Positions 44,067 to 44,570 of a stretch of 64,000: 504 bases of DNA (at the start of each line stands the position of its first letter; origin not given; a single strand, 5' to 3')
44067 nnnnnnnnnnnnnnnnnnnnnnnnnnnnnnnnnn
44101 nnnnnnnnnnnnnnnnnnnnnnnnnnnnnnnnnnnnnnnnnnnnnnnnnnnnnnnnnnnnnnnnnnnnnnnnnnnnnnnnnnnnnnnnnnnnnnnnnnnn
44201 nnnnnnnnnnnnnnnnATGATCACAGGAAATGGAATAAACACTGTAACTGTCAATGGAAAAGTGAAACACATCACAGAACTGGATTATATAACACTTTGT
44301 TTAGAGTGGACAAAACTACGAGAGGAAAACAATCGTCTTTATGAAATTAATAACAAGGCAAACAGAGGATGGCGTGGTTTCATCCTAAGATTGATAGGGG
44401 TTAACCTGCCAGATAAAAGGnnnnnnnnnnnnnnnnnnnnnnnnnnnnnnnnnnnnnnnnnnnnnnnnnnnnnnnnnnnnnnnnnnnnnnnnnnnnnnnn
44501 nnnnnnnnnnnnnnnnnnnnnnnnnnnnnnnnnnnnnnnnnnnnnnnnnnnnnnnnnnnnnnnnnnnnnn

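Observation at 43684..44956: Low-GC cassette of small uncharacterised genes between the FinO-like gene and the toxin-antitoxin pair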

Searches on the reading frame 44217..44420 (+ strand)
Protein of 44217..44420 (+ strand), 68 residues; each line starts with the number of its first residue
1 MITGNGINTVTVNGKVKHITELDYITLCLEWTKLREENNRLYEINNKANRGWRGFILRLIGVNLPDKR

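Call 97: search_dna_similar(query=window:44217-44420:+, collection=plasmids, mode=protein, max_rows=30, rows=spread, max_evalue=0.001)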
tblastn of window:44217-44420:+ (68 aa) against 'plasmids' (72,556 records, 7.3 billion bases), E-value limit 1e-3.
Records with a match: 3724; places in all: 3785; records where one place covers at least 80% of the query: 3348.
Best place of each record, by identity: >=99% 139; 95-99% 720; 90-95% 17; 80-90% 316; 60-80% 1472; <60% 1060.
By first word of the organism name: Escherichia 1330; Klebsiella 1330; Salmonella 559; Enterobacter 283; Shigella 89; Citrobacter 54; Serratia 26; Raoultella 19; Leclercia 14; Pantoea 4; and 12 more.
By predicted mobility (MOB-suite, as given by PLSDB): conjugative 3271; non-mobilizable 380; mobilizable 73.
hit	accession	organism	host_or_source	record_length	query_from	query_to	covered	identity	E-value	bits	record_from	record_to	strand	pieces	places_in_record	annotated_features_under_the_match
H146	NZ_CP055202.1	Shigella flexneri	Shatin WWTPs_3 WWTPs effluent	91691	1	68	100%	100.0%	1e-37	137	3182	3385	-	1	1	hypothetical protein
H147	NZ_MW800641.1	Escherichia coli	-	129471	1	68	100%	100.0%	3e-37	137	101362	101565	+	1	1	hypothetical protein (x2)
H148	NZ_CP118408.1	Escherichia coli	Homo sapiens,Cell culture,Unstimulated ...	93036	1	68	100%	97.1%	1e-35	132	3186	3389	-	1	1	hypothetical protein (x2)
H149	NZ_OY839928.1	Escherichia coli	broiler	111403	1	68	100%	97.1%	1e-35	132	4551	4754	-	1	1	hypothetical protein (x2)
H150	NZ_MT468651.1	Escherichia coli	-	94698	1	68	100%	97.1%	1e-34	129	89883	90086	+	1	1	hypothetical protein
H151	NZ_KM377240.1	Escherichia coli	-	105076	1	68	100%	95.6%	2e-35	131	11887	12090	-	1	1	hypothetical protein (x2)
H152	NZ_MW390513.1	Escherichia coli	-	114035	1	68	100%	95.6%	2e-35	131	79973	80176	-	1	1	hypothetical protein (x2)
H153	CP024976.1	Escherichia coli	cell culture,the intestine membrane of ...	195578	23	68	68%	97.8%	9e-23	96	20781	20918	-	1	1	none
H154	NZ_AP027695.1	Escherichia coli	Homo sapiens,whole organism,feces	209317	1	68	97%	65.2%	2e-12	95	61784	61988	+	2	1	none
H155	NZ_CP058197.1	Enterobacter roggenkampii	culture,Wastewater influent sample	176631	1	67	99%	62.7%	4e-21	91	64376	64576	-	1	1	hypothetical protein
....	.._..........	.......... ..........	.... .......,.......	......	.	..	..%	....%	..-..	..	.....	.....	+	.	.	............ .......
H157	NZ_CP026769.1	Shigella flexneri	-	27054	1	68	100%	60.3%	2e-20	89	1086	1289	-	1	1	hypothetical protein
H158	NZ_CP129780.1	Klebsiella pneumoniae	Homo sapiens,whole organism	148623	1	66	97%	60.6%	7e-21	91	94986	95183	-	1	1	hypothetical protein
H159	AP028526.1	Serratia marcescens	Homo sapiens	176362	1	66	97%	60.6%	7e-21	91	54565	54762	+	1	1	hypothetical protein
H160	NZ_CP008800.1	Klebsiella pneumoniae subsp. pneumoniae KPNIH24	throat/groin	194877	1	66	97%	60.6%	7e-21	91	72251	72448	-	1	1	hypothetical protein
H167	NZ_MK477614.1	Salmonella enterica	Homo sapiens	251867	2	68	99%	56.7%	5e-18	82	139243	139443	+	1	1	hypothetical protein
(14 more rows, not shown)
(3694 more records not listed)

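Call 98: get_annotated_region(hit=H160, flank=4000)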
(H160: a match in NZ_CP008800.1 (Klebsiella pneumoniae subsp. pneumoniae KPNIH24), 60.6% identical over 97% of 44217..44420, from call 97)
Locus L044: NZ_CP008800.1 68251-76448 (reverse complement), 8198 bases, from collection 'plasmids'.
description: Klebsiella pneumoniae subsp. pneumoniae KPNIH24 plasmid pKPN-e44, complete sequence
organism: Klebsiella pneumoniae subsp. pneumoniae KPNIH24 (NCBI taxid 1225181)
taxonomy: Bacteria; Pseudomonadota; Gammaproteobacteria; Enterobacterales; Enterobacteriaceae; Klebsiella; Klebsiella pneumoniae; Klebsiella pneumoniae subsp. pneumoniae KPNIH24
host: -; source: throat/groin; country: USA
typing (MOB-suite, as given by PLSDB): conjugative; replicon IncFIB,IncFII,rep_cluster_2183; relaxase MOBF,MOBF; mating-pair formation MPF_F
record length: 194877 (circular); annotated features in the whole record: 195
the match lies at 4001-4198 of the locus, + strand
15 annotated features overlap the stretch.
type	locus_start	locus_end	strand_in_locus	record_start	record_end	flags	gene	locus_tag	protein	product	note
CDS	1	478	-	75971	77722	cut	arsA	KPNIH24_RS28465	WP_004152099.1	arsenite efflux transporter ATPase subunit ArsA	-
predicted_resistance_gene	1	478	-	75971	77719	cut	arsA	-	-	arsenite efflux transporter ATPase subunit ArsA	predicted by amrfinderplus; class ARSENIC; identity 100.0%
CDS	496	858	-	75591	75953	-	arsD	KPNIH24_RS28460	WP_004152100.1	arsenite efflux transporter metallochaperone ArsD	-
predicted_resistance_gene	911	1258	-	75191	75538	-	arsR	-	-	As(III)-sensing metalloregulatory transcriptional repressor ArsR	predicted by amrfinderplus; class ARSENIC; identity 100.0%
CDS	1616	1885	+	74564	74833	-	-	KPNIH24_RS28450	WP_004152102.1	hypothetical protein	-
CDS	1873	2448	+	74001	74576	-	-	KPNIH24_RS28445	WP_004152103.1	hypothetical protein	-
CDS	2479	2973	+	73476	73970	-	-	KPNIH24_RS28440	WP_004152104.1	DNA-binding protein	-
CDS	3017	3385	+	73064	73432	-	-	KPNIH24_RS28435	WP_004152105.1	hypothetical protein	-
CDS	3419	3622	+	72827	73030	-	-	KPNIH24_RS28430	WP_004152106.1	HHA domain-containing protein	-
CDS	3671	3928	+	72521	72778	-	-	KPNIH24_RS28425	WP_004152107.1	hypothetical protein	-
CDS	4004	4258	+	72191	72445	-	-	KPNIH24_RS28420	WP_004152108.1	hypothetical protein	-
CDS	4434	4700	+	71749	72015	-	-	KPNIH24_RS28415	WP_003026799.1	DUF1778 domain-containing protein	-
CDS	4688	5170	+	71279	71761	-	-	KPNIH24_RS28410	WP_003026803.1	GNAT family N-acetyltransferase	-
CDS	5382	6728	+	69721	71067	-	-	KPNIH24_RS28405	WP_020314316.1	ISNCY family transposase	-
CDS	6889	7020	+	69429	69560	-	-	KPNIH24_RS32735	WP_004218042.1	hypothetical protein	-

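Call 99: get_annotated_region(hit=H167, flank=4000)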
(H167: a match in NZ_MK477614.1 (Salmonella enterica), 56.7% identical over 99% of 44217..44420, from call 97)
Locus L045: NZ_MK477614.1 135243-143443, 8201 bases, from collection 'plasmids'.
description: Salmonella enterica strain SH16G1394 plasmid pSH16G1394, complete sequence
organism: Salmonella enterica (NCBI taxid 28901)
taxonomy: Bacteria; Pseudomonadota; Gammaproteobacteria; Enterobacterales; Enterobacteriaceae; Salmonella; Salmonella enterica
host: -; source: Homo sapiens; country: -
typing (MOB-suite, as given by PLSDB): conjugative; replicon IncHI2A,rep_cluster_1088; relaxase MOBH; mating-pair formation MPF_F
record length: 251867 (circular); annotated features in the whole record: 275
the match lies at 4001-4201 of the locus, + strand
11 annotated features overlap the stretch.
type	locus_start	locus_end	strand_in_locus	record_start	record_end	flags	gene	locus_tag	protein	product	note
CDS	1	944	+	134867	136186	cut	-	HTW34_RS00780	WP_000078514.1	DUF1173 family protein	-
CDS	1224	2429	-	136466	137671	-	-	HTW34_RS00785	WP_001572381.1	hypothetical protein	-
CDS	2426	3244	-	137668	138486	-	-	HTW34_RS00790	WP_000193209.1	DUF4942 domain-containing protein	-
CDS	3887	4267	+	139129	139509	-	-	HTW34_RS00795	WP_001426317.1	hypothetical protein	-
CDS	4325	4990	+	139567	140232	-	-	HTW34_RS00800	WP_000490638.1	hypothetical protein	-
CDS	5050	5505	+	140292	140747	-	-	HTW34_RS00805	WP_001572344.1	hypothetical protein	-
CDS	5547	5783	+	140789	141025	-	-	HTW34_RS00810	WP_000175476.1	hypothetical protein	-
CDS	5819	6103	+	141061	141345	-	-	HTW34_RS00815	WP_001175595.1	hypothetical protein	-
CDS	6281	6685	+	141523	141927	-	-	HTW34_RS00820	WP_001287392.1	H-NS family nucleoid-associated regulatory protein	GO:0006355 - regulation of DNA-templated transcription [Evidence IEA]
CDS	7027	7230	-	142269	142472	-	-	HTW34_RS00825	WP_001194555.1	hypothetical protein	-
CDS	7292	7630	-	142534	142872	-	-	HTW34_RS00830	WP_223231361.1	HNH endonuclease signature motif containing protein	-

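Call 100: get_annotated_region(hit=H155, flank=4000)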
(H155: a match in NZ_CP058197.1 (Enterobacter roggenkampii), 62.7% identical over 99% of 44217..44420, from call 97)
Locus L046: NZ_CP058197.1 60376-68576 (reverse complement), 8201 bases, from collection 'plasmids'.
description: Enterobacter roggenkampii strain RHBSTW-00002 plasmid pRHBSTW-00002_2, complete sequence
organism: Enterobacter roggenkampii (NCBI taxid 1812935)
taxonomy: Bacteria; Pseudomonadota; Gammaproteobacteria; Enterobacterales; Enterobacteriaceae; Enterobacter; Enterobacter roggenkampii
host: -; source: culture,Wastewater influent sample; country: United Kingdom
typing (MOB-suite, as given by PLSDB): conjugative; replicon IncFII,rep_cluster_2183; relaxase MOBF; mating-pair formation MPF_F
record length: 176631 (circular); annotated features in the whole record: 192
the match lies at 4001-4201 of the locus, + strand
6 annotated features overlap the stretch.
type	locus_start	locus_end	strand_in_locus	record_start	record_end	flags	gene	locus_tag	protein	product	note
CDS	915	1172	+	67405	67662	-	-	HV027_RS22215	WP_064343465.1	hypothetical protein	-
CDS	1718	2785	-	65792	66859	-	-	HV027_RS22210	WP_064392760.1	IS481-like element ISKpn28 family transposase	GO:0006313 - DNA transposition [Evidence IEA]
CDS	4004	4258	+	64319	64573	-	-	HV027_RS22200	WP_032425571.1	hypothetical protein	-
CDS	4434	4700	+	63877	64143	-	-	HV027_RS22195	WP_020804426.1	DUF1778 domain-containing protein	-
CDS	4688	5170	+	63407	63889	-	-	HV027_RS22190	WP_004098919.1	GNAT family N-acetyltransferase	-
CDS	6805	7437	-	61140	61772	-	-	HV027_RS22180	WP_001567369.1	hypothetical protein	-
